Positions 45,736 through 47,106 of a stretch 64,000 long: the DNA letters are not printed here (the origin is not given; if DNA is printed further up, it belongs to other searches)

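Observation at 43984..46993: A 3 kb insertion between fbp and tpiA carrying a wHTH regulator and two tandem paralogous NTase-fold genes of unknown family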

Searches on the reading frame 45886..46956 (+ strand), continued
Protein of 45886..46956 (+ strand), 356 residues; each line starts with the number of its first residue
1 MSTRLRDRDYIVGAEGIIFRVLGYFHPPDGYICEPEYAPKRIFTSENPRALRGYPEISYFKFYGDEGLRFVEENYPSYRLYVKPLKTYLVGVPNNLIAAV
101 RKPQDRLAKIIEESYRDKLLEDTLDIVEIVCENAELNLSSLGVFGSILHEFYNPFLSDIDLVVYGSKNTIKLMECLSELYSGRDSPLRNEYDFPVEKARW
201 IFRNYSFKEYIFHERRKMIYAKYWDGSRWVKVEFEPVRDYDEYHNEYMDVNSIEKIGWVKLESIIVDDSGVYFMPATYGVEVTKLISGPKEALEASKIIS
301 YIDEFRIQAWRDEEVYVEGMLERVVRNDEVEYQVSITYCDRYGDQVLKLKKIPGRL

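Call 45: search_protein_representatives(alignment_id=A1)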
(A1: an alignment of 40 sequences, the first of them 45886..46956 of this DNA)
Query: 40 sequences, 357 profile positions. Proteins with E-value up to 0.001 (for the whole library): 1023; up to 1e-10: 652; up to 1e-30: 158. The best 150 are listed.
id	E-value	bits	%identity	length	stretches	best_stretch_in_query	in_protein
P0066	9.2e-167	570.9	-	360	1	2-355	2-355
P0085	1.4e-155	534.1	-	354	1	2-354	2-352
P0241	2.6e-140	483.9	-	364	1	2-353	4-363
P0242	1.0e-130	452.3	-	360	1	4-355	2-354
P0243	1.8e-130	451.6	-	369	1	2-354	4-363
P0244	1.8e-126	438.4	-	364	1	3-354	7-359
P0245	2.0e-124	431.7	-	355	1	4-354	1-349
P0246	1.0e-114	399.7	-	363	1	6-355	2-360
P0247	1.3e-112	392.8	-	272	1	85-354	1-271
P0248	3.5e-110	384.8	-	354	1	5-353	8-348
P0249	1.3e-106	373.1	-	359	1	6-355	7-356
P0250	2.3e-105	369.0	-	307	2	205-355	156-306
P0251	7.3e-96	337.7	-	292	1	72-353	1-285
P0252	7.4e-94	331.1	-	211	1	148-354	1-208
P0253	1.1e-90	320.6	-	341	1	4-353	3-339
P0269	5.3e-46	173.7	-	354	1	5-338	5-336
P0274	6.3e-45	170.1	-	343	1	2-343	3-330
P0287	7.0e-41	156.8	-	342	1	4-341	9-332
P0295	5.0e-40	154.0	-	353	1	5-344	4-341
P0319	2.2e-37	145.3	-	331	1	5-341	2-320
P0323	5.4e-37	144.0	-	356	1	5-344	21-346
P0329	3.9e-36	141.2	-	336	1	5-344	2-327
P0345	7.4e-35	137.0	-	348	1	4-351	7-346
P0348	1.2e-34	136.3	-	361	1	6-341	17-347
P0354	3.8e-34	134.6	-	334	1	3-347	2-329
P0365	3.2e-33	131.6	-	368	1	10-340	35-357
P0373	1.5e-32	129.4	-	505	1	14-333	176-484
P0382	2.2e-31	125.6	-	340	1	7-343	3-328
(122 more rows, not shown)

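Call 46: list_cluster_members(proteins=[P0269, P0274, P0287, P0295, P0319, P0329, P0345, P0354, P0373, P0382])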
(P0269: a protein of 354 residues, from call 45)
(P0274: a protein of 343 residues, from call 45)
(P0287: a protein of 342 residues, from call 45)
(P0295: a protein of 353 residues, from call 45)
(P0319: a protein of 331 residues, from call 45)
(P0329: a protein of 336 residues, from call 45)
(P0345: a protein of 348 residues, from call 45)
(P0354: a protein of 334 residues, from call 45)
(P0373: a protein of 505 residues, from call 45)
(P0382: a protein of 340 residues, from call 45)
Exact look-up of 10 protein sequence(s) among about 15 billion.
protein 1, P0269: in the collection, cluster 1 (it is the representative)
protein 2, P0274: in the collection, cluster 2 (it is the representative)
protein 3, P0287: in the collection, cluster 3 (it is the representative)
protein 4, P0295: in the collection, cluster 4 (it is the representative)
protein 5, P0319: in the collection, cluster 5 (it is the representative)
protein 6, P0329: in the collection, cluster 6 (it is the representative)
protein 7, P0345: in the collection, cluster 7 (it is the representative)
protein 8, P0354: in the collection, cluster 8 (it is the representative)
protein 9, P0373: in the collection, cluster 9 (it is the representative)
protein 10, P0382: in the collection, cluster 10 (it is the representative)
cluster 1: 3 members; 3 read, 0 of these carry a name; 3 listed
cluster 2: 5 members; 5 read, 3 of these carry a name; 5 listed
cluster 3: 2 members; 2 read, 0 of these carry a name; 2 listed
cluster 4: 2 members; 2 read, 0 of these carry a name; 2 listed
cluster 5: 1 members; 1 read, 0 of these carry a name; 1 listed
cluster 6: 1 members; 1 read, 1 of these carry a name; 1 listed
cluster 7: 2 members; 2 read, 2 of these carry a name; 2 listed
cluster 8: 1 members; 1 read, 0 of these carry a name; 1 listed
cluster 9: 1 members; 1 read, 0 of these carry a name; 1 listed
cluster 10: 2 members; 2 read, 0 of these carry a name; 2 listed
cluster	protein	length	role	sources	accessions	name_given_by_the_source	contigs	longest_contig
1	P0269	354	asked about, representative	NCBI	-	-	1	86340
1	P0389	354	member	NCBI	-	-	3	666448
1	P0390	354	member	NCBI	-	-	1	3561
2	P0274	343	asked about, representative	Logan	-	-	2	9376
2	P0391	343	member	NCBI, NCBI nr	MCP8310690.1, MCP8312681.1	MAG: hypothetical protein L6M37_07020 [Candidatus Methylarchaceae archaeon HK02M1] | hypothetical protein [Candidatus Methylarchaceae archaeon HK01M]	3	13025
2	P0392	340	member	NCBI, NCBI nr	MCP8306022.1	MAG: hypothetical protein H3Z49_02815 [archaeon] | hypothetical protein [archaeon]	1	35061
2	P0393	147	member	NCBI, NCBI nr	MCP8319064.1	MAG: hypothetical protein L6N95_04470, partial [Candidatus Methylarchaceae archaeon HK01B] | hypothetical protein [Candidatus Methylarchaceae archaeon HK01B]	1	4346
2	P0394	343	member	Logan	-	-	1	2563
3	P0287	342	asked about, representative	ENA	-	-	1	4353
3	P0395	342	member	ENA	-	-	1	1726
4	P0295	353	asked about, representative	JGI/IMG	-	-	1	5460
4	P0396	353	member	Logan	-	-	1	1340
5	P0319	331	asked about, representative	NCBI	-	-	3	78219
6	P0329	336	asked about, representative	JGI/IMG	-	predicted nucleotidyltransferase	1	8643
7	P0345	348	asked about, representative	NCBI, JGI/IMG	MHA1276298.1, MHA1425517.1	MAG: hypothetical protein ACTSQI_05970 [Candidatus Helarchaeota archaeon]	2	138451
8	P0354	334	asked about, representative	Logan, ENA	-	-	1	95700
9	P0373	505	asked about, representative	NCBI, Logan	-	-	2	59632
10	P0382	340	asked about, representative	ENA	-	-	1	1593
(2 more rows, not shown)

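Call 62: search_protein_families(library=padloc, proteins=[window:45886-46956:+], max_evalue=1)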
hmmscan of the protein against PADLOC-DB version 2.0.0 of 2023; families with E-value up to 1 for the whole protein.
window:45886-46956:+ (356 aa): 2 families
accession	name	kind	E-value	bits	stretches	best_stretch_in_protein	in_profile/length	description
PDLC04905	PDC-S09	-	6.1e-05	21.3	1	125-216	10-96/101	-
PDLC04906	PDC-S09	-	0.011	14.1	1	135-170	21-55/98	-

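Call 63: search_protein_families(library=phrogs, proteins=[window:45886-46956:+], max_evalue=1)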
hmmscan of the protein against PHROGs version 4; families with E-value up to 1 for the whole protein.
window:45886-46956:+ (356 aa): 1 family
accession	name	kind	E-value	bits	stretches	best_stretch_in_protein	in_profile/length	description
phrog_7436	-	unknown function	0.1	13.5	1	211-259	27-73/85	-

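Call 74: search_protein_families(library=pfam, proteins=[P0373, P0365, P0348, P0323, P0274, P0345], max_evalue=0.01)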
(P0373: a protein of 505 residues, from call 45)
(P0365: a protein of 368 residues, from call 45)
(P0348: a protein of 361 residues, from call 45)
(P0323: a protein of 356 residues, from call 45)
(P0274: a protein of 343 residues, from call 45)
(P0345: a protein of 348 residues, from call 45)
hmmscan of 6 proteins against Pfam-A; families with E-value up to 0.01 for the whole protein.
P0373 (505 aa): 1 family
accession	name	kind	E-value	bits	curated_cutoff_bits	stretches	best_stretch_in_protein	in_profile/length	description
PF01288.25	HPPK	-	3e-40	137.7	25.7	1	8-134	1-116/116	7,8-dihydro-6-hydroxymethylpterin-pyrophosphokinase (HPPK)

P0365 (368 aa): 0 families

P0348 (361 aa): 2 families
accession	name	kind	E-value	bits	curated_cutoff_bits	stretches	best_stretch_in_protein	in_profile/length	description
PF01909.29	NTP_transf_2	-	4.1e-05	24.3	21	1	152-206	17-72/93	Nucleotidyltransferase domain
PF22600.2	MTPAP-like_central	-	0.0098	16.4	27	0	117-184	8-74/139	Poly(A) RNA polymerase, mitochondrial-like, central palm domain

P0323 (356 aa): 1 family
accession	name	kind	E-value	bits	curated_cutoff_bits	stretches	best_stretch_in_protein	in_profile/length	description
PF01909.29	NTP_transf_2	-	0.0011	19.8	21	1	137-186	4-47/93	Nucleotidyltransferase domain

P0274 (343 aa): 1 family
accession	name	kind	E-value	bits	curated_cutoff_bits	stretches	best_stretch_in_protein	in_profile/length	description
PF01909.29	NTP_transf_2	-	9.5e-05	23.2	21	1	134-209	14-79/93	Nucleotidyltransferase domain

P0345 (348 aa): 0 families

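Call 75: find_encoding_contigs(protein=P0373, flank=6000, max_places=2)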
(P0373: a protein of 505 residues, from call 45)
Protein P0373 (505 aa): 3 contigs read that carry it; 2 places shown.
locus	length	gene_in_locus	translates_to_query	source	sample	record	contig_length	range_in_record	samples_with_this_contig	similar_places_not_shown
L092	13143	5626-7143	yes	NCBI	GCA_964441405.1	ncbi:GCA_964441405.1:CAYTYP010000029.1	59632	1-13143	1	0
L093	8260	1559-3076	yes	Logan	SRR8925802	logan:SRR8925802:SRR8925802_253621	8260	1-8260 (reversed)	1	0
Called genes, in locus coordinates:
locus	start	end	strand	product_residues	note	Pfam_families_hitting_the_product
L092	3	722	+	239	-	?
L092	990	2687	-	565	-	PF13414:TPR_11 (faint), PF07721:TPR_4 (faint), PF13432:TPR_16, PF00515:TPR_1 (weak), PF07719:TPR_2 (weak), PF13181:TPR_8 (weak), PF13374:TPR_10 (weak), PF14559:TPR_19 (weak), +5 more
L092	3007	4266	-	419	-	PF12704:MacB_PCD, PF02687:FtsX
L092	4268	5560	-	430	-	PF12704:MacB_PCD, PF02687:FtsX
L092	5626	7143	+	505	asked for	PF01288:HPPK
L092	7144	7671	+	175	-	PF02441:Flavoprotein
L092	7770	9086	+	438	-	PF20123:DUF6513, PF14251:PterinBD-DUF4346 (weak)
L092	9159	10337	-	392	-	PF00155:Aminotran_1_2, PF12897:Asp_aminotransf (faint)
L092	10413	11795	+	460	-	PF00392:GntR, PF00155:Aminotran_1_2, PF12897:Asp_aminotransf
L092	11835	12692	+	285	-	PF04228:Zn_peptidase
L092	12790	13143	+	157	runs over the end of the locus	-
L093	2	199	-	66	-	?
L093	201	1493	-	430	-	PF12704:MacB_PCD, PF02687:FtsX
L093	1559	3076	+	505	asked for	PF01288:HPPK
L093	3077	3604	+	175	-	PF02441:Flavoprotein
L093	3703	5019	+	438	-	PF20123:DUF6513, PF14251:PterinBD-DUF4346 (weak)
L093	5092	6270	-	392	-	PF00155:Aminotran_1_2, PF12897:Asp_aminotransf (faint)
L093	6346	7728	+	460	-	PF00392:GntR, PF00155:Aminotran_1_2, PF12897:Asp_aminotransf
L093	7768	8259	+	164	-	?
